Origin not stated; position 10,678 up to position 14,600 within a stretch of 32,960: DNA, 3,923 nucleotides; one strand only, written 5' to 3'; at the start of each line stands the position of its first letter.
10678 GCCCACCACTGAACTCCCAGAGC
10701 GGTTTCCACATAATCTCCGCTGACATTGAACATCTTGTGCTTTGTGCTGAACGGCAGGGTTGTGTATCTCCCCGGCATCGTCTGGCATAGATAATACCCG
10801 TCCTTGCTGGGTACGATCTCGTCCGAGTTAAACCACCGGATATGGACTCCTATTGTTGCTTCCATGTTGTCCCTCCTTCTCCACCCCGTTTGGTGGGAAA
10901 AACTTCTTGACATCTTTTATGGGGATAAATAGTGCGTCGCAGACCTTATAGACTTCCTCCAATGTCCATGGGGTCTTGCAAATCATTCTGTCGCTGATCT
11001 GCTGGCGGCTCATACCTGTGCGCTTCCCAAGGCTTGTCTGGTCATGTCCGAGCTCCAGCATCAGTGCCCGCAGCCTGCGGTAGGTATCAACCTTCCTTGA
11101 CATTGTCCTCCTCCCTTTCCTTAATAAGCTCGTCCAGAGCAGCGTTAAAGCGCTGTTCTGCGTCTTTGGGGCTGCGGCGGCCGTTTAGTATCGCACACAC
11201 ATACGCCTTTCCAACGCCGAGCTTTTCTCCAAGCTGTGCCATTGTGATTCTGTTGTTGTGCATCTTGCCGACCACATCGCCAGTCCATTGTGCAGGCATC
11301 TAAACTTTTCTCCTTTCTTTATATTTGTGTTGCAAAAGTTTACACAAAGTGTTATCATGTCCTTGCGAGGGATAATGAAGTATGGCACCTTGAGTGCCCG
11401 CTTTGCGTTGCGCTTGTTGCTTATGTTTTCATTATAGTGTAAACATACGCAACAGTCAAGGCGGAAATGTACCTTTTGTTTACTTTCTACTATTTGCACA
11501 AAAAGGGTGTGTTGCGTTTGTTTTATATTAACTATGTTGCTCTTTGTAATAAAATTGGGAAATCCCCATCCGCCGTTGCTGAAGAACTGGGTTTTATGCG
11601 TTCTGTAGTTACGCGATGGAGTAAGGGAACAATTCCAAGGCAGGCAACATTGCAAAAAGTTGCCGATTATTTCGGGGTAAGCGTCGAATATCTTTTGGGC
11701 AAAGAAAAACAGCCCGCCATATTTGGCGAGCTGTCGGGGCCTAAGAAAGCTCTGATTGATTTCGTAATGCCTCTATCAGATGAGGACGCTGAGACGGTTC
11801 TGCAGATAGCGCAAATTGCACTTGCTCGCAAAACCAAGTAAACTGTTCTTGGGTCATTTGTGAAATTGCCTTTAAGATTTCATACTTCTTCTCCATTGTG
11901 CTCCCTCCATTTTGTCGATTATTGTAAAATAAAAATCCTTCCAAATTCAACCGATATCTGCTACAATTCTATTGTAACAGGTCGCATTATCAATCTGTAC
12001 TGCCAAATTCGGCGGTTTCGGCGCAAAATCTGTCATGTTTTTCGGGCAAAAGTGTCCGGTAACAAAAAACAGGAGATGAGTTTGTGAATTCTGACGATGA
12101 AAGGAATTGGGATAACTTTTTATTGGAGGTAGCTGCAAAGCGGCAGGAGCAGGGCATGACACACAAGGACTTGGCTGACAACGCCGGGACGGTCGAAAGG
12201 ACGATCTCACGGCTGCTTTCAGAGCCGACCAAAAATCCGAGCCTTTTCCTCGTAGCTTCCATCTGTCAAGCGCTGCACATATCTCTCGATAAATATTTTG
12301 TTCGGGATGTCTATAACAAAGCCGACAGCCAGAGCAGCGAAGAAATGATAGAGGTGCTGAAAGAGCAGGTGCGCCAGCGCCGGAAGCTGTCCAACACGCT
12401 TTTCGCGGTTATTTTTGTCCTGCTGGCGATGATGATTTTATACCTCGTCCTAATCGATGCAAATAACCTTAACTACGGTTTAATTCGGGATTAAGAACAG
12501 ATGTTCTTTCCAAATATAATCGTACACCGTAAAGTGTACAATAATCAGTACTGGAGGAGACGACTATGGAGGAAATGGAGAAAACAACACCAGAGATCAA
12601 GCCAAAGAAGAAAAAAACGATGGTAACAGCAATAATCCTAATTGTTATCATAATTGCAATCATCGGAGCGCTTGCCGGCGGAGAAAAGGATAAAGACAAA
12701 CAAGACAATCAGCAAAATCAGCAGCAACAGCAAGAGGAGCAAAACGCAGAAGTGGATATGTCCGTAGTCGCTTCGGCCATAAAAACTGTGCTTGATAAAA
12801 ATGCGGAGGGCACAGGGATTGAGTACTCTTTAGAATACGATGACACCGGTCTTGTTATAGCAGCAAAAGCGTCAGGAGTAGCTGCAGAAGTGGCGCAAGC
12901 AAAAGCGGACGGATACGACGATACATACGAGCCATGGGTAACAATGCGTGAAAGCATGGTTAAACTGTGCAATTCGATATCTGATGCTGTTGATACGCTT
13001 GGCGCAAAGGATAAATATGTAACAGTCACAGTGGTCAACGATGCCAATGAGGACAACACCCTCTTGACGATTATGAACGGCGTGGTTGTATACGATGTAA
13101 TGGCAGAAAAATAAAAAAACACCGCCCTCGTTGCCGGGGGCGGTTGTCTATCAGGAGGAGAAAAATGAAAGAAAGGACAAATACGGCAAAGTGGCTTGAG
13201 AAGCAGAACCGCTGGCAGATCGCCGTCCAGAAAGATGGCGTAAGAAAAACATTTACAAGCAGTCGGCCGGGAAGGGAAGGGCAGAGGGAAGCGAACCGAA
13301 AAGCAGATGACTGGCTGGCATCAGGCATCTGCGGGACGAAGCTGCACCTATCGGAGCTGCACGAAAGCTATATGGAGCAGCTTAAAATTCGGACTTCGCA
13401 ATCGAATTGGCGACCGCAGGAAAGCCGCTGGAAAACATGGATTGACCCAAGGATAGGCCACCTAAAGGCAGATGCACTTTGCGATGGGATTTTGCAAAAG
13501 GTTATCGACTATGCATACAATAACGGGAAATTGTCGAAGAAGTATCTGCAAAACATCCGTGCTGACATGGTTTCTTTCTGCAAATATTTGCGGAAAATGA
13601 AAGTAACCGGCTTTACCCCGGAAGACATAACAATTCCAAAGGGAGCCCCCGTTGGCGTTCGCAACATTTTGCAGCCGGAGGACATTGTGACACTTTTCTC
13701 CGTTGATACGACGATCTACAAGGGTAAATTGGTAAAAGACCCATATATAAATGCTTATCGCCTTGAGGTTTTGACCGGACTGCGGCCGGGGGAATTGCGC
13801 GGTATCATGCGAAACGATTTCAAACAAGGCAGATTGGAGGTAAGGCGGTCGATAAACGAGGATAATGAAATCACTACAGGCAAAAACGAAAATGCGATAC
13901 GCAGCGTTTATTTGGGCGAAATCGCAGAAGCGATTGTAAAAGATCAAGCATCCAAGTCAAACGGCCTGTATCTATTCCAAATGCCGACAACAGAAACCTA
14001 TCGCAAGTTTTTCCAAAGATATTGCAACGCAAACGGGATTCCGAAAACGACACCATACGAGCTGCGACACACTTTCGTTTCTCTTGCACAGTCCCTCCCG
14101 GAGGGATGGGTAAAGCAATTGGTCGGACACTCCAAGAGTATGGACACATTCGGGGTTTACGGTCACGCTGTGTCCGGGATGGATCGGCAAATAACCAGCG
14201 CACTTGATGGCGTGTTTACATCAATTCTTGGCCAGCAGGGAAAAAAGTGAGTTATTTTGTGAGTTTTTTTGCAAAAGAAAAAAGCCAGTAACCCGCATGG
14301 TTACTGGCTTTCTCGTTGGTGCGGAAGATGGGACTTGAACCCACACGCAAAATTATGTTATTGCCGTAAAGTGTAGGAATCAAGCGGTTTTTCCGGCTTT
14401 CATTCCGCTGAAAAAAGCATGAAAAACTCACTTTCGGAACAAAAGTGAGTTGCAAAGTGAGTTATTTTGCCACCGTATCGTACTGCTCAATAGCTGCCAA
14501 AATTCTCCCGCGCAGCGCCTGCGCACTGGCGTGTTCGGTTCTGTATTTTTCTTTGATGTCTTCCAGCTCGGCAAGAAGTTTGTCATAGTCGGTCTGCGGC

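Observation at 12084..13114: Uncharacterised two-gene membrane cassette between repressor and integrase, a candidate superinfection-exclusion or defence module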

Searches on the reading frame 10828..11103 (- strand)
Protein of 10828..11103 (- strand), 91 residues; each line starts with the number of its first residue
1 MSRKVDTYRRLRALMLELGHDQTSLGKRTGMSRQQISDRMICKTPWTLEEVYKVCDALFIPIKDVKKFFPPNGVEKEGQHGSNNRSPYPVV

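Call 4: search_protein_families(library=pfam, proteins=[window:10828-11103:-], max_evalue=0.1)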
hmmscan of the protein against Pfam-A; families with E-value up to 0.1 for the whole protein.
window:10828-11103:- (91 aa): 4 families
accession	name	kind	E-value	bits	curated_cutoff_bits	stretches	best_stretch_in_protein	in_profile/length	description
PF13443.12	HTH_26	-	8.5e-06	26.4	22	1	10-68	1-60/63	Cro/C1-type HTH DNA-binding domain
PF01381.28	HTH_3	-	1.2e-05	25.7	23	1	11-63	1-53/55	Helix-turn-helix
PF05339.17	DUF739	-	0.0022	18.5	27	1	8-69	5-66/69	Protein of unknown function (DUF739)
PF13560.12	HTH_31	-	0.0027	18.4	27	1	9-40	4-35/64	Helix-turn-helix domain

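Call 5: search_protein_families(library=phrogs, proteins=[window:10828-11103:-], max_evalue=0.1)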
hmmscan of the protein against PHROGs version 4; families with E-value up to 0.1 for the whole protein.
window:10828-11103:- (91 aa): 7 families
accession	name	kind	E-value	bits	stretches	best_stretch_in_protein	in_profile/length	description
phrog_3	-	transcription regulation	7.4e-09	36.9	1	4-76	86-153/430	transcriptional repressor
phrog_2328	-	transcription regulation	5.9e-05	23.9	1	9-67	18-76/128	transcriptional repressor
phrog_4583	-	transcription regulation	9.3e-05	23.4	1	11-64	15-68/81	transcriptional repressor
phrog_1590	-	unknown function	0.00017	22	1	7-48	126-165/281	-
phrog_2967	-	transcription regulation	0.0039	17.8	1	3-58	7-62/225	transcriptional regulator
phrog_8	-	transcription regulation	0.028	14.9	1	6-38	76-108/346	transcriptional regulator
phrog_2439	-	transcription regulation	0.083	12.7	1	9-62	10-63/367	transcriptional regulator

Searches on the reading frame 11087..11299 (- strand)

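Call 4: search_protein_families(library=pfam, proteins=[window:11087-11299:-], max_evalue=0.1)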
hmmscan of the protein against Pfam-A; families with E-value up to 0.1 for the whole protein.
window:11087-11299:- (70 aa): 3 families
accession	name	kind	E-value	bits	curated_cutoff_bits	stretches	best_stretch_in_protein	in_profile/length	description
PF01381.28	HTH_3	-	0.00065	20.1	23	1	18-45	10-37/55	Helix-turn-helix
PF13560.12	HTH_31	-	0.0018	19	27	1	17-47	14-45/64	Helix-turn-helix domain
PF12802.13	MarR_2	-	0.036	14.7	27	0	15-39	17-42/61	MarR family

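Call 5: search_protein_families(library=phrogs, proteins=[window:11087-11299:-], max_evalue=0.1)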
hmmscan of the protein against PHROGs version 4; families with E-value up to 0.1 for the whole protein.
window:11087-11299:- (70 aa): 9 families
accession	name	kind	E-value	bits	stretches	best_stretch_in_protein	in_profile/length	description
phrog_1468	-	transcription regulation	3e-07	31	1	9-63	12-66/67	transcriptional repressor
phrog_8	-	transcription regulation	0.00017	22.2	1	17-66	170-223/346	transcriptional regulator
phrog_11451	-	transcription regulation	0.0031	18.9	1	8-55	9-57/98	CI-like repressor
phrog_1337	-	DNA, RNA and nucleotide metabolism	0.0064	16.8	1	10-53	20-63/316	DNA binding protein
phrog_21847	-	unknown function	0.008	17.1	1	20-48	26-54/70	-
phrog_925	-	DNA, RNA and nucleotide metabolism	0.0085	16.8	1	12-62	12-62/67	HTH DNA binding protein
phrog_4779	-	transcription regulation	0.01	17.3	1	14-51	12-49/98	transcriptional regulator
phrog_296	-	integration and excision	0.019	14.6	1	13-65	236-286/626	DNA transposition protein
phrog_6831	-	transcription regulation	0.047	14.7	1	8-64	9-63/68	transcriptional regulator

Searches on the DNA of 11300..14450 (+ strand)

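Call 11: search_dna_similar(query=window:11300-14450:+, collection=phages, mode=distant)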
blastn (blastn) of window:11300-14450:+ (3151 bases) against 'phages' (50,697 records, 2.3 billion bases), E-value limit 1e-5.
Records with a match: 2; places in all: 2; records where one place covers at least 80% of the query: 0.
Best place of each record, by identity: 60-80% 2.
By first word of the organism name: Bacteriophage 2.
By host as written in the record: - 2.
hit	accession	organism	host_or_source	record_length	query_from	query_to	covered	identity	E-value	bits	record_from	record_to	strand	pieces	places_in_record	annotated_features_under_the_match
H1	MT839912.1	Bacteriophage sp.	human fecal samples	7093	361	3151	53%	77.7%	0e+0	1303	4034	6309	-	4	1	record has no annotation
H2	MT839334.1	Bacteriophage sp.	human fecal samples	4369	152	387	7%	67.1%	2e-8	68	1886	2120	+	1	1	record has no annotation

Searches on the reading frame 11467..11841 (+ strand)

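Call 4: search_protein_families(library=pfam, proteins=[window:11467-11841:+], max_evalue=0.1)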
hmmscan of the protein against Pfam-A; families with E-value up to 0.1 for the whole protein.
window:11467-11841:+ (124 aa): 7 families
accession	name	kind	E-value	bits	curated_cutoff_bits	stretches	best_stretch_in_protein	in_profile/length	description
PF01381.28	HTH_3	-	1.8e-07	31.5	23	1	28-76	6-55/55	Helix-turn-helix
PF08667.16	BetR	-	0.00014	22.4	21.6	1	36-84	27-76/148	BetR domain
PF13443.12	HTH_26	-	0.00027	21.6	22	1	31-77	10-58/63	Cro/C1-type HTH DNA-binding domain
PF13384.12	HTH_23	-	0.0013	18.9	24.6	0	27-53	14-39/50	Homeodomain-like domain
PF13560.12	HTH_31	-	0.002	18.8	27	1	30-74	13-59/64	Helix-turn-helix domain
PF08299.17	Bac_DnaA_C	-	0.046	14.2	31.5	0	62-85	5-28/69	Bacterial dnaA protein helix-turn-helix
PF04967.18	HTH_10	-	0.066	13.5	23.1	0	57-72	21-36/53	HTH DNA binding domain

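Call 5: search_protein_families(library=phrogs, proteins=[window:11467-11841:+], max_evalue=0.1)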
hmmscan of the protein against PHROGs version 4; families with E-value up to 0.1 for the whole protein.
window:11467-11841:+ (124 aa): 17 families
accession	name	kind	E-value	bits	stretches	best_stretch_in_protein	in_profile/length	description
phrog_8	-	transcription regulation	1.3e-13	52.2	1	26-98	84-150/346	transcriptional regulator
phrog_4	-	transcription regulation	7.9e-08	32.7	1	27-83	144-198/400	transcriptional repressor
phrog_2967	-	transcription regulation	8.3e-06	26.5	1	25-120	17-107/225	transcriptional regulator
phrog_2439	-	transcription regulation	9.6e-05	22.4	1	29-82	18-72/367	transcriptional regulator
phrog_18104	-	transcription regulation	0.00014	22.7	1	35-70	17-53/57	transcriptional regulator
phrog_18248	-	transcription regulation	0.00025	21.3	1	25-76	9-59/264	transcriptional regulator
phrog_1994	-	DNA, RNA and nucleotide metabolism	0.00042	21.3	1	35-83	16-65/170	DNA binding protein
phrog_3037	-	transcription regulation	0.00071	20.4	1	30-80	27-78/189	transcriptional repressor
phrog_2328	-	transcription regulation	0.0017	19.1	1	32-83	29-81/128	transcriptional repressor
phrog_3949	-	transcription regulation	0.0091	17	1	35-73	30-69/161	transcriptional repressor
phrog_7241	-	transcription regulation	0.0093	17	1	31-76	74-120/122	transcriptional regulator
phrog_6223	-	transcription regulation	0.026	15.6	1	28-58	14-44/73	transcriptional repressor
phrog_5823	-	transcription regulation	0.034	14.3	1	35-114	23-112/404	transcriptional regulator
phrog_1373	-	transcription regulation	0.04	14.9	1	33-82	78-128/166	transcriptional regulator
phrog_638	-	transcription regulation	0.041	14.7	1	32-74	18-61/145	transcriptional regulator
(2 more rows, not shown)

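Call 6: search_protein_families(library=padloc, proteins=[window:11467-11841:+], max_evalue=1)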
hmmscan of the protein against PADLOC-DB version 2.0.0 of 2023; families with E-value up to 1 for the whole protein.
window:11467-11841:+ (124 aa): 5 families
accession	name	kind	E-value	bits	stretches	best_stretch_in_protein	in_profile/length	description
PDLC03956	RmrA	-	0.00029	18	1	33-81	24-73/399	-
PDLC04142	capH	-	0.0015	17.6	1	38-116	26-96/103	capH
PDLC03951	RmrA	-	0.002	15.2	1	34-79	24-70/400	-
PDLC03949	RmrA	-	0.015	12.1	1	34-81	18-66/363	-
PDLC04775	PDC-M69A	-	0.028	12.9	1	33-83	22-73/113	-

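Call 66: search_protein_families(library=ncbifam, proteins=[window:11467-11838:+], max_evalue=0.01)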
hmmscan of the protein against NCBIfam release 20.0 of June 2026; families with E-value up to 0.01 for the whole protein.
window:11467-11838:+ (124 aa): 1 family
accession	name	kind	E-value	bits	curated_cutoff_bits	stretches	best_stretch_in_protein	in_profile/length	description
NF041951.1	phage_RstR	subfamily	2.3e-06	27.8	80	1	29-112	13-93/108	RstR family transcriptional repressor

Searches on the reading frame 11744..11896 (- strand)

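Call 65: search_protein_families(library=phrogs, proteins=[window:11744-11896:-], max_evalue=0.1)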
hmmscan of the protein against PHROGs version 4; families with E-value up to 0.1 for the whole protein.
seq(51 aa): 1 family
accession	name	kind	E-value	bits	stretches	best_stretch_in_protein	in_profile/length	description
phrog_38737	-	unknown function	0.06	14.8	1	4-29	60-86/128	-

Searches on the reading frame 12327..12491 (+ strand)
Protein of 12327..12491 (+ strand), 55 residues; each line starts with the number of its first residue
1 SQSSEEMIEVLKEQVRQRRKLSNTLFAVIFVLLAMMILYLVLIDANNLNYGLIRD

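Call 60: find_homologous_proteins(query=A6, max_evalue=0.01)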
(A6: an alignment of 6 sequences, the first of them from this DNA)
Query A6 (6 sequences) (55 aa, profile of the alignment): 3 proteins with E <= 0.01 among 382 candidates.
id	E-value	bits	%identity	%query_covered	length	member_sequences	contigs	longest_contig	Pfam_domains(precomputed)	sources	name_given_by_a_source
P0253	4.0e-29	118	96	100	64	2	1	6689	-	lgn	-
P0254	7.0e-26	108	94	89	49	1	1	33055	-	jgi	jgi:hypothetical protein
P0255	1.6e-24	103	92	89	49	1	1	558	-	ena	-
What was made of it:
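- Tried and rejected: A search for distant relatives of the ORF1 membrane module alone returned only fragments of the same family (call 60).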
